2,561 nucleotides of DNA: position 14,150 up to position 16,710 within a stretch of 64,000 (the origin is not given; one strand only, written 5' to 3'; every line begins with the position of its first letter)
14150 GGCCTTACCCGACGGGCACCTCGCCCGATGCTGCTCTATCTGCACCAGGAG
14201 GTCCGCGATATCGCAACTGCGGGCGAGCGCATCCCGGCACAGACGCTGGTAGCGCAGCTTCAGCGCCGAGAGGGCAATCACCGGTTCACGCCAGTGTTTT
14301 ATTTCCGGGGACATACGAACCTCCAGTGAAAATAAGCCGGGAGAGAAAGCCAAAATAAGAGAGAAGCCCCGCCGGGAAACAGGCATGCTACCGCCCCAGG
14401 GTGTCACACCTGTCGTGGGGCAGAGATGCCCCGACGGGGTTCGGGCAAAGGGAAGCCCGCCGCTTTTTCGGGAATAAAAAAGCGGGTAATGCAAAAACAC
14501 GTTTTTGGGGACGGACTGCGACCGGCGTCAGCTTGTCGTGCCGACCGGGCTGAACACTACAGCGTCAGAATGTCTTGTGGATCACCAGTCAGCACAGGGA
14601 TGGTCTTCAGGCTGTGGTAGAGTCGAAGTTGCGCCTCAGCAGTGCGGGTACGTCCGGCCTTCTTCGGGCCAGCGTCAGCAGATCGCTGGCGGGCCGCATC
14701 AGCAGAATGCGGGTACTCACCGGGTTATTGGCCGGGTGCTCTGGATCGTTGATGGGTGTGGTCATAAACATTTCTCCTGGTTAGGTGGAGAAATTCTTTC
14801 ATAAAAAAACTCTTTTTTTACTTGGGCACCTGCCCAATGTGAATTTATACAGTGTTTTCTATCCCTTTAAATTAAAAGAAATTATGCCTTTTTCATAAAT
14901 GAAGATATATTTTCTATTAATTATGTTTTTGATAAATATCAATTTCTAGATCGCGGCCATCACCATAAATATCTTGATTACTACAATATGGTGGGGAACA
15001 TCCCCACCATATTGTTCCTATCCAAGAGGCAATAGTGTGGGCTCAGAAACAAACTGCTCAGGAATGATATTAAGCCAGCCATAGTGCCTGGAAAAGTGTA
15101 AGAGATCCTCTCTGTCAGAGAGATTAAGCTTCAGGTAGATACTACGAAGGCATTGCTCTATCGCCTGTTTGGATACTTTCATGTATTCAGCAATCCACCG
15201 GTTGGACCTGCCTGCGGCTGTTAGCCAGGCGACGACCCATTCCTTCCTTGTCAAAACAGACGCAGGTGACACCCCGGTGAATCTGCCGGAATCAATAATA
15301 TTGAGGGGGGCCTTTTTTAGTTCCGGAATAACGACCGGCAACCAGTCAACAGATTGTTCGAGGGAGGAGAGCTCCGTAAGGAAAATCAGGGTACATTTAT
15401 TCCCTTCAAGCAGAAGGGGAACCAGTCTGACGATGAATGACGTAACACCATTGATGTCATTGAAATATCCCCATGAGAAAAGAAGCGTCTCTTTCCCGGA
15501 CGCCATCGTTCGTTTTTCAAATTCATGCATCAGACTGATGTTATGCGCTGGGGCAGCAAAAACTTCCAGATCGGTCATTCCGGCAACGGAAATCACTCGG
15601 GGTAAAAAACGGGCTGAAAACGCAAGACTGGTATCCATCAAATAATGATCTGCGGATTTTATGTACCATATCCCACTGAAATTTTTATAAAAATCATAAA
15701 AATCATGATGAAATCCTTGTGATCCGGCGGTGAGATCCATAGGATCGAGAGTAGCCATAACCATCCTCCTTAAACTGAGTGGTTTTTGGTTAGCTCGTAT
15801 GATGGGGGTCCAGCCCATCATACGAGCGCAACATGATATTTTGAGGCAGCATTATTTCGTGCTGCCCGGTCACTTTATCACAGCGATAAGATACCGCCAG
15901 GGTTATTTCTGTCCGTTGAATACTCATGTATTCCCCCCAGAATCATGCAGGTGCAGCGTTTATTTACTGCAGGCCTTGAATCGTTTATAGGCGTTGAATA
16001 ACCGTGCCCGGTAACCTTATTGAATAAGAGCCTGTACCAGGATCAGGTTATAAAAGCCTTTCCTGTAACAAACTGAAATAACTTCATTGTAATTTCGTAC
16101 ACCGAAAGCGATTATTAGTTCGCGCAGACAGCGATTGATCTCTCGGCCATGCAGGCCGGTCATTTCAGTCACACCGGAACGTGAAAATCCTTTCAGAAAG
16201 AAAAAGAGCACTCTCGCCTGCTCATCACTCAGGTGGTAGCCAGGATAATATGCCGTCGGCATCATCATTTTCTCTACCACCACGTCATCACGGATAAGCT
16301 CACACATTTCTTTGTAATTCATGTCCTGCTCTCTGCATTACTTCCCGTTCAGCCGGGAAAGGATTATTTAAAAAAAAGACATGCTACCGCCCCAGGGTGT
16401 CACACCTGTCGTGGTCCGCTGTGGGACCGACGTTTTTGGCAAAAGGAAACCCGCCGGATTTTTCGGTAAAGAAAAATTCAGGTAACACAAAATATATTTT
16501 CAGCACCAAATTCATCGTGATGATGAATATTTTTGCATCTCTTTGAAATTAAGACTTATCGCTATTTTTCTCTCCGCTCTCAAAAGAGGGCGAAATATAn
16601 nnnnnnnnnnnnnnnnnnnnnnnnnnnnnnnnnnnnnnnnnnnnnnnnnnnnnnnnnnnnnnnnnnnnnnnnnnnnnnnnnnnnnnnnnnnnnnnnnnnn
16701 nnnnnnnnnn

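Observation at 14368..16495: Conserved ~120-bp leader element with covarying hairpin upstream of two unrelated small regulator genes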

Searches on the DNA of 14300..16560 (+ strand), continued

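Call 26: search_rna_families(source=window, start=14360, end=14520, threshold=evalue, max_evalue=10, show_alignments=3)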
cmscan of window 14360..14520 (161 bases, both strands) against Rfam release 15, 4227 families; matches with E-value up to 10: 7.
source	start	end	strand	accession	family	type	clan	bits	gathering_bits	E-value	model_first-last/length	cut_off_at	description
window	14380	14425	+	RF00520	ybhL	Cis-reg; leader;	-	20.8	50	0.15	1-73/73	no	ybhL leader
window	14366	14440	+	RF03265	mir-1460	Gene; miRNA;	-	15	74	4.6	1-91/91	no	mir-1460 microRNA precursor family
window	14390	14449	+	RF02803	PyrR205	Gene; snRNA; snoRNA; HACA-box;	-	14.9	35.6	0.51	1-61/61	no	Pyrobaculum sRNA 205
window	14393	14426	+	RF02801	PyrR201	Gene; snRNA; snoRNA; HACA-box;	-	13.9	49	6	1-68/68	no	Pyrobaculum sRNA 201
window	14417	14432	+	RF01330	CRISPR-DR16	Gene; CRISPR;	-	12.1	35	5.5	8-23/37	no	CRISPR RNA direct repeat element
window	14384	14412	-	RF01707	JUMPstart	Cis-reg;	-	11.7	35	5.9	8-38/38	no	JUMPstart RNA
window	14404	14468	+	RF02353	BjrC68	Gene; sRNA;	-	9.9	39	3.7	1-82/82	no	Bradyrhizobiaceae sRNA BjrC68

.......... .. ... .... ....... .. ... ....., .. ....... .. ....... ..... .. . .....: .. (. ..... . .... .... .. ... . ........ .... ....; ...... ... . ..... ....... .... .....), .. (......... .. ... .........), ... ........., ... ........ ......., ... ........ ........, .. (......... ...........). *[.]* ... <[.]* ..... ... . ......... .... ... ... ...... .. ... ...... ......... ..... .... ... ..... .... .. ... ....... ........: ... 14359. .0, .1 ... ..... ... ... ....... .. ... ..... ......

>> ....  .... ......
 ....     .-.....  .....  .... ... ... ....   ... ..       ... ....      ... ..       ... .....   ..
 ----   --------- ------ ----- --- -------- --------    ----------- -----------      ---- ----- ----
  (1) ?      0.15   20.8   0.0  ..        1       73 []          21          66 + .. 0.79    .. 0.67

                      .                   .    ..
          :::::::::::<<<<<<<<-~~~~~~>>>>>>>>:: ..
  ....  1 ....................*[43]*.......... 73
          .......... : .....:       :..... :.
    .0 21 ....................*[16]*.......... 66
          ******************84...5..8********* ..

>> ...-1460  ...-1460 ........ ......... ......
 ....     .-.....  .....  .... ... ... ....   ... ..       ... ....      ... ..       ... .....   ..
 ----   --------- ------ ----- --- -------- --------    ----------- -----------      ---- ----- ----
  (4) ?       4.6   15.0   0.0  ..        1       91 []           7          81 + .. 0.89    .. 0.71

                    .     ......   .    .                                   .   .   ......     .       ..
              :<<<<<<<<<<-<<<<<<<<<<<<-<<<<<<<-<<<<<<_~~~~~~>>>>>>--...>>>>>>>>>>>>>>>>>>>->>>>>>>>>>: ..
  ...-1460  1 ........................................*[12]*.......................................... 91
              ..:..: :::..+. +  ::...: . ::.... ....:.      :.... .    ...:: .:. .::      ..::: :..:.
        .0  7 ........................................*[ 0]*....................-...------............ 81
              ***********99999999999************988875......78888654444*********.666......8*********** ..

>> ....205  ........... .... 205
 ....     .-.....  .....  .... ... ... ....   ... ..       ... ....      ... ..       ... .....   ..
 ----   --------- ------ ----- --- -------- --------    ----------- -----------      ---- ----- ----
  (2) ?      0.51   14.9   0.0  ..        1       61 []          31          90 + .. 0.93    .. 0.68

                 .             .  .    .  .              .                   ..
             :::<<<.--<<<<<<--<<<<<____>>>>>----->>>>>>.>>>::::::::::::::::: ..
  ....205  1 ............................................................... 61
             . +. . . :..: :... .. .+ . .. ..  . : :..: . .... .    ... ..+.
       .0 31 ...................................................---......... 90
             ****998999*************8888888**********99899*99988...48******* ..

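Call 52: search_rna_families(source=window, start=16376, end=16425, threshold=evalue, max_evalue=10, show_alignments=10)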
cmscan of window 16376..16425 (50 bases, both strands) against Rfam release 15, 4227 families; matches with E-value up to 10: 2.
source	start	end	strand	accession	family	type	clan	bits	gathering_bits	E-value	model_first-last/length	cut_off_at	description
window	16380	16421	-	RF01707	JUMPstart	Cis-reg;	-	19.6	35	0.0095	1-38/38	no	JUMPstart RNA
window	16376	16405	-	RF01989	SECIS_3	Cis-reg;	-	9.7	63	8.2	1-30/59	3'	Selenocysteine insertion sequence 3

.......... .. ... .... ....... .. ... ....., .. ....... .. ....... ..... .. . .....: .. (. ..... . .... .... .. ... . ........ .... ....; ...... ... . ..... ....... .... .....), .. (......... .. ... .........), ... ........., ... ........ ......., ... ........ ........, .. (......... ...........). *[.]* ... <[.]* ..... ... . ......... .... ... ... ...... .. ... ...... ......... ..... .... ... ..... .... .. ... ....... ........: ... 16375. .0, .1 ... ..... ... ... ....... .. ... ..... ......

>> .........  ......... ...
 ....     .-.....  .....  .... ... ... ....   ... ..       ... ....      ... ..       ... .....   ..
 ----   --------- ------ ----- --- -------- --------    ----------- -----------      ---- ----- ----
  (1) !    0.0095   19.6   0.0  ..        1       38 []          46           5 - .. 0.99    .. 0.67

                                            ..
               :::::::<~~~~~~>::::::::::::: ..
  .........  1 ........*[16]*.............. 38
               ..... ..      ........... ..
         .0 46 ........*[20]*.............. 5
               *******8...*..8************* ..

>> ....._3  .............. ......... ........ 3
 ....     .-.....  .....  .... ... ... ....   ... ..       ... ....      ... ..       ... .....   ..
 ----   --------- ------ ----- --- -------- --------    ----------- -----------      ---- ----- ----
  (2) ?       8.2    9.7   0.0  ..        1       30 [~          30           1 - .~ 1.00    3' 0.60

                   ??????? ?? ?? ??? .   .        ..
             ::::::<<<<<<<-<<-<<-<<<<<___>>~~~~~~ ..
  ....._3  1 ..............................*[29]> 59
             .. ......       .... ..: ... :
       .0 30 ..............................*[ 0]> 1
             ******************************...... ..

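Call 55: build_rna_model(alignment_id=A4, structure=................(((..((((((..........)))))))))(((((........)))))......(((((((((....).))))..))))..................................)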
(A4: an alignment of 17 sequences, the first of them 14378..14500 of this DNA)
Model R1 built from alignment A4 (17 sequences, 129 columns); structure: as given.
model positions 124; base pairs 23; branch points 2; effective number of sequences 1.89; information 0.591 bits per position. Calibrated on 0.2 Mb of random sequence (short: E-values are rough).
structure used (alignment columns):
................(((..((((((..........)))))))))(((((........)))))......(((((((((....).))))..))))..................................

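Call 56: search_with_rna_model(model_id=R1, sources=[window, L001, L002, L003, L004, L005, L006, L008, L009, L010, L011, L012, L013, L014, L015, L016, L017, L018, L019, L020, L021, L022, L023, L024, L025, L026, L027, L029, L033, L034, L035], max_evalue=1, make_alignment=true)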
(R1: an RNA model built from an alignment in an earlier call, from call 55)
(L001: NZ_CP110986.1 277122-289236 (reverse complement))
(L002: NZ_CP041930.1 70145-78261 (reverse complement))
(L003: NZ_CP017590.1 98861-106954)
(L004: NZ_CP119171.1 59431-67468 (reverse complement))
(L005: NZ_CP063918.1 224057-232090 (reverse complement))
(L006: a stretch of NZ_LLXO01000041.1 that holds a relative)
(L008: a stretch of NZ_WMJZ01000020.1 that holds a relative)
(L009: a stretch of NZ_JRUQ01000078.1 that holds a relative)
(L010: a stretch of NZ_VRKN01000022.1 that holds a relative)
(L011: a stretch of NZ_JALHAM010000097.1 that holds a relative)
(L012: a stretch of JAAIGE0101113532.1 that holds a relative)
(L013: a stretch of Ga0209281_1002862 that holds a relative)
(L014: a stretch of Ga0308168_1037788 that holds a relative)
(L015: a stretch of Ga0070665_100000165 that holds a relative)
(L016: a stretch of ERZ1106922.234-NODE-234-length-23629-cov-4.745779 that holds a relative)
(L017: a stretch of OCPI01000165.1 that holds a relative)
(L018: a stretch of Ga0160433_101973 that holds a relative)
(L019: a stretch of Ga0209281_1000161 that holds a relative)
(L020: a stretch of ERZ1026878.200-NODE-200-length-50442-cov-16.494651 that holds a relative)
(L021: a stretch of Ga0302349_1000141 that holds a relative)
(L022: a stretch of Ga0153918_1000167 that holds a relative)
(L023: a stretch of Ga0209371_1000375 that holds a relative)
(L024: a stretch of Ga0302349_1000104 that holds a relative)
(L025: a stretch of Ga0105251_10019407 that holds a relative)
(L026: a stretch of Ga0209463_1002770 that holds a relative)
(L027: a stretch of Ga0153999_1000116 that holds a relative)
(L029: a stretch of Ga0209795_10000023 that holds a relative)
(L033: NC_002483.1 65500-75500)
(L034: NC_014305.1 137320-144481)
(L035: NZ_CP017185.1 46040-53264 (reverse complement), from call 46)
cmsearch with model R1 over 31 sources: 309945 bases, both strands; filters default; matches with E-value up to 1: 30.
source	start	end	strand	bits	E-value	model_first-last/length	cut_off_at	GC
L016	8777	8899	-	137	4e-40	1-124/124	no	0.53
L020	7432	7554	-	136.7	5e-40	1-124/124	no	0.54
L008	7014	7136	+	135.9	8.7e-40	1-124/124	no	0.54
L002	3999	4121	-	134.4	2.7e-39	1-124/124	no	0.54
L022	3200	3321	-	133.7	4.5e-39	1-124/124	no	0.54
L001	5999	6119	-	131.2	2.6e-38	1-124/124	no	0.54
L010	7651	7774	+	130.5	4.3e-38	1-124/124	no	0.53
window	14378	14500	-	129.3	1e-37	1-124/124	no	0.59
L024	5550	5672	+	129.2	1.1e-37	1-124/124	no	0.54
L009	4383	4509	+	123.5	6.3e-36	1-124/124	no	0.5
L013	3409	3533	-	122.2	1.6e-35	1-124/124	no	0.52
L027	5255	5379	-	119.2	1.4e-34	1-124/124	no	0.55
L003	3999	4124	-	117.5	4.7e-34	1-124/124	no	0.56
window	16374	16496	-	107.9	4.6e-31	1-124/124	no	0.48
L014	1922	2044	-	105.4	2.8e-30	1-124/124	no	0.55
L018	3392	3514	+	103.5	1.1e-29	1-124/124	no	0.55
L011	2126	2248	-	102.8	1.8e-29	1-124/124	no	0.56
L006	4749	4871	+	102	3.1e-29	1-124/124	no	0.49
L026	2698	2831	-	57.2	2.7e-15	1-124/124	no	0.53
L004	3997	4113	-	57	3.2e-15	1-124/124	no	0.51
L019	7231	7361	+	56.4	5e-15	1-124/124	no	0.53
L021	7307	7444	+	55.4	9.8e-15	1-124/124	no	0.49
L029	1489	1622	+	54.2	2.5e-14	1-124/124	no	0.53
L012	8729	8861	+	52.9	5.9e-14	1-124/124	no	0.51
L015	200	316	+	52.8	6.3e-14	1-124/124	no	0.53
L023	5395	5500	+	47.7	2.5e-12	1-124/124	no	0.54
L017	691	796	+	45.8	9.6e-12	1-124/124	no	0.52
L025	248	353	-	45.5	1.2e-11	1-124/124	no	0.53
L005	3992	4097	-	45.2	1.5e-11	1-124/124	no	0.53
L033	7718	7840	+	16.9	0.0097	1-124/124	no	0.5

Alignment A5: 30 matches aligned to the model, 191 columns, each read 5' to 3' on its own strand. Consensus structure (alignment columns), stored with it:
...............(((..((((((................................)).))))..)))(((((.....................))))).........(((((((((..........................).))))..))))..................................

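Call 67: search_with_rna_model(model_id=R1, sources=[window, L001, L002, L003, L006, L008, L009, L010, L011, L013, L014, L016, L018, L020, L022, L024, L027], max_evalue=0.000001, make_alignment=true)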
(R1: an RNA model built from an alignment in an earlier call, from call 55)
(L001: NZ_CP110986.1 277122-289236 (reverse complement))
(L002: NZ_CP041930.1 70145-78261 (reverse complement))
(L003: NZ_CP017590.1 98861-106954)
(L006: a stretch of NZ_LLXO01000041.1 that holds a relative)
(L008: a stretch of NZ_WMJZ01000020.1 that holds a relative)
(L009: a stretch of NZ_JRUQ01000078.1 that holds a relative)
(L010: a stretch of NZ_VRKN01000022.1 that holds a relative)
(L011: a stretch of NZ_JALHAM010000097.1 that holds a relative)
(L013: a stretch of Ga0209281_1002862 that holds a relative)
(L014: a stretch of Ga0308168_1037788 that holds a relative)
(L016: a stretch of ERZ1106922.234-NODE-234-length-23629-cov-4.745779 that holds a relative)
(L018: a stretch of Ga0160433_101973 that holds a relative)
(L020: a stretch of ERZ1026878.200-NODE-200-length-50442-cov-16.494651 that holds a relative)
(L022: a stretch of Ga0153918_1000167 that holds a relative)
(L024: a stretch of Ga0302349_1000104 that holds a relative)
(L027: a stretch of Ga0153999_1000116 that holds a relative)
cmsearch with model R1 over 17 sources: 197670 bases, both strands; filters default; matches with E-value up to 0.000001: 18.
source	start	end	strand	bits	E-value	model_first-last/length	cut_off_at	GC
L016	8777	8899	-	137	2.5e-40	1-124/124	no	0.53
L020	7432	7554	-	136.7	3.2e-40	1-124/124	no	0.54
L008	7014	7136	+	135.9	5.5e-40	1-124/124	no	0.54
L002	3999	4121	-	134.4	1.7e-39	1-124/124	no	0.54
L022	3200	3321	-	133.7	2.8e-39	1-124/124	no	0.54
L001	5999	6119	-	131.2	1.6e-38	1-124/124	no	0.54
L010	7651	7774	+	130.5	2.8e-38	1-124/124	no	0.53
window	14378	14500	-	129.3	6.6e-38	1-124/124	no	0.59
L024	5550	5672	+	129.2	7.1e-38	1-124/124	no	0.54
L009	4383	4509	+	123.5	4e-36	1-124/124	no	0.5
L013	3409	3533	-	122.2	1e-35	1-124/124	no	0.52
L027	5255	5379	-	119.2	9e-35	1-124/124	no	0.55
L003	3999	4124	-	117.5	3e-34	1-124/124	no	0.56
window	16374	16496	-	107.9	3e-31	1-124/124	no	0.48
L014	1922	2044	-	105.4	1.8e-30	1-124/124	no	0.55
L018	3392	3514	+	103.5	6.8e-30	1-124/124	no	0.55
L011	2126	2248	-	102.8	1.1e-29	1-124/124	no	0.56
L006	4749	4871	+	102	2e-29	1-124/124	no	0.49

Alignment A6: 18 matches aligned to the model, 129 columns, each read 5' to 3' on its own strand. Consensus structure (alignment columns), stored with it:
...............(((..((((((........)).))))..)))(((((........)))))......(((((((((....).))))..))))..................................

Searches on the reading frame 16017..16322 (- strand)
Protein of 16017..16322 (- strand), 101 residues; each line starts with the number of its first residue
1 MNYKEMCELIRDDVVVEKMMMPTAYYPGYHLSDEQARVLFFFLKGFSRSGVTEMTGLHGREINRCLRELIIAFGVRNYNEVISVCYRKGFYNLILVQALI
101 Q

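Call 7: search_protein_families(library=pfam, proteins=[window:16017-16322:-], max_evalue=0.01)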
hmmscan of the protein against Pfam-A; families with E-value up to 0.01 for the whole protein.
window:16017-16322:- (101 aa): 0 families

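Call 42: search_dna_similar(query=window:16017-16322:-, collection=plasmids, mode=protein, max_rows=15, max_evalue=0.001)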
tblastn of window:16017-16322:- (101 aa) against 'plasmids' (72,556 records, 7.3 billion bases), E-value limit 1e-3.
Records with a match: 2; places in all: 2; records where one place covers at least 80% of the query: 0.
Best place of each record, by identity: <60% 2.
By first word of the organism name: Enterobacter 2.
By predicted mobility (MOB-suite, as given by PLSDB): conjugative 2.
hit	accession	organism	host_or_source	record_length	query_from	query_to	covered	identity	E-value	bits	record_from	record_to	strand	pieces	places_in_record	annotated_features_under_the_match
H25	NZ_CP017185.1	Enterobacter roggenkampii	Homo sapiens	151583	26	100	74%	32.0%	1e-7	54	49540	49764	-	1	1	LuxR C-terminal-related transcriptional regulator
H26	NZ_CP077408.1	Enterobacter roggenkampii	-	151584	26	100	74%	32.0%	1e-7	54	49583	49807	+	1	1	LuxR C-terminal-related transcriptional regulator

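Call 46: get_annotated_region(hit=H25, flank=3500)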
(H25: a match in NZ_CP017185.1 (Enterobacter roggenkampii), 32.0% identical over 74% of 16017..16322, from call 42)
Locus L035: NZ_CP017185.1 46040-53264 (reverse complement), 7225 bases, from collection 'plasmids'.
description: Enterobacter roggenkampii strain DSM 16690 plasmid pDSMZ16690, complete sequence
organism: Enterobacter roggenkampii (NCBI taxid 1812935)
taxonomy: Bacteria; Pseudomonadota; Gammaproteobacteria; Enterobacterales; Enterobacteriaceae; Enterobacter; Enterobacter roggenkampii
host: -; source: Homo sapiens; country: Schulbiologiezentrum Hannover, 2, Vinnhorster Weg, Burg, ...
typing (MOB-suite, as given by PLSDB): conjugative; replicon IncFIB,IncFII,rep_cluster_2183; relaxase MOBF; mating-pair formation MPF_F
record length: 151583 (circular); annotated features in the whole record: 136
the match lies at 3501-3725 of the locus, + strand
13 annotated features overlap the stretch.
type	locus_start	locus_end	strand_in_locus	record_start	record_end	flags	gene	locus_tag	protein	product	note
CDS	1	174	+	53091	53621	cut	-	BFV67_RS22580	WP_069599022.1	antirestriction protein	-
CDS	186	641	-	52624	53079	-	-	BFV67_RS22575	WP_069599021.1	transglycosylase SLT domain-containing protein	-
CDS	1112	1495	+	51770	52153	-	traM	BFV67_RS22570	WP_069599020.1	conjugal transfer relaxosome DNA-binding protein TraM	-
CDS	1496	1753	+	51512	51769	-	-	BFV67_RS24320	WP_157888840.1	hypothetical protein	-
CDS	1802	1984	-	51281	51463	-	-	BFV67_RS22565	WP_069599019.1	hypothetical protein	-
CDS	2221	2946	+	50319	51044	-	-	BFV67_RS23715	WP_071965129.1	SDR family oxidoreductase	-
CDS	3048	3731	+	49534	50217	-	-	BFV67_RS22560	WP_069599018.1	LuxR C-terminal-related transcriptional regulator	GO:0006355 - regulation of DNA-templated transcription [Evidence IEA]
CDS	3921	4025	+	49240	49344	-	-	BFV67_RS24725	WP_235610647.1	TraY domain-containing protein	-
CDS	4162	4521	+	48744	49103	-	traA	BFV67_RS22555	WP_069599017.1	type IV conjugative transfer system pilin TraA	-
CDS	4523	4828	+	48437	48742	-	traL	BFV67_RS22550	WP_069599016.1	type IV conjugative transfer system protein TraL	-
CDS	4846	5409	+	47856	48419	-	traE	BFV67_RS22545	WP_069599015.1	type IV conjugative transfer system protein TraE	-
CDS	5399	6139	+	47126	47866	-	traK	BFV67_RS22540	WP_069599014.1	type-F conjugative transfer system secretin TraK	-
CDS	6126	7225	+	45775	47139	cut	traB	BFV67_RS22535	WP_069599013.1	F-type conjugal transfer pilus assembly protein TraB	-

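Call 71: find_homologous_proteins(query=window:16017-16322:-, max_evalue=0.001)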
Query window:16017-16322:- (101 aa): 1 proteins with E <= 0.001 among 2 candidates.
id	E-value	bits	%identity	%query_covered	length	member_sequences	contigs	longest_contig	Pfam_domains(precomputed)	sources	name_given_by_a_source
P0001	1.2e-61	223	100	100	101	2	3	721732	-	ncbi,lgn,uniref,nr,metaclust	ncbi:Uncharacterised protein [Cedecea neteri]|uniref:Uncharacterized protein n=1 Tax=Cedecea neteri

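Call 72: find_encoding_contigs(protein=P0001, flank=6000, max_places=5)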
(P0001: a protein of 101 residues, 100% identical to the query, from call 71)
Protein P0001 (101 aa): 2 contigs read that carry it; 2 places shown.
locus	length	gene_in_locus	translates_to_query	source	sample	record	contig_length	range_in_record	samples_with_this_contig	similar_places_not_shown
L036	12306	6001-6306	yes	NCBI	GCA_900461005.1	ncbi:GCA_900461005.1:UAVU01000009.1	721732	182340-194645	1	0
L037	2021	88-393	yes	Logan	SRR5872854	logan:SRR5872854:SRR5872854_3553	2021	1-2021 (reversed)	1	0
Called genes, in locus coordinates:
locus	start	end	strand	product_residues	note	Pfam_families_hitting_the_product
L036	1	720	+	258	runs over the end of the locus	PF03466:LysR_substrate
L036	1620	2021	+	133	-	PF05261:Tra_M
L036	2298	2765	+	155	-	PF02592:Vut_1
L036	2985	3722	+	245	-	PF00149:Metallophos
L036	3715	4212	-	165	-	-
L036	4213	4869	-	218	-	PF01381:HTH_3, PF13443:HTH_26, PF00717:Peptidase_S24 (weak)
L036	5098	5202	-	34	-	-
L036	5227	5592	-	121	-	PF13443:HTH_26 (weak), PF13560:HTH_31 (weak)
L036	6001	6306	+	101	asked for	-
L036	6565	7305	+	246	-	PF00196:GerE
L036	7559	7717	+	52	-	-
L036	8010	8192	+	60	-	-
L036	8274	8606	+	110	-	PF05513:TraA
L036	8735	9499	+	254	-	PF07057:TraI_C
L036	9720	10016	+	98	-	-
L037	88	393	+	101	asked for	-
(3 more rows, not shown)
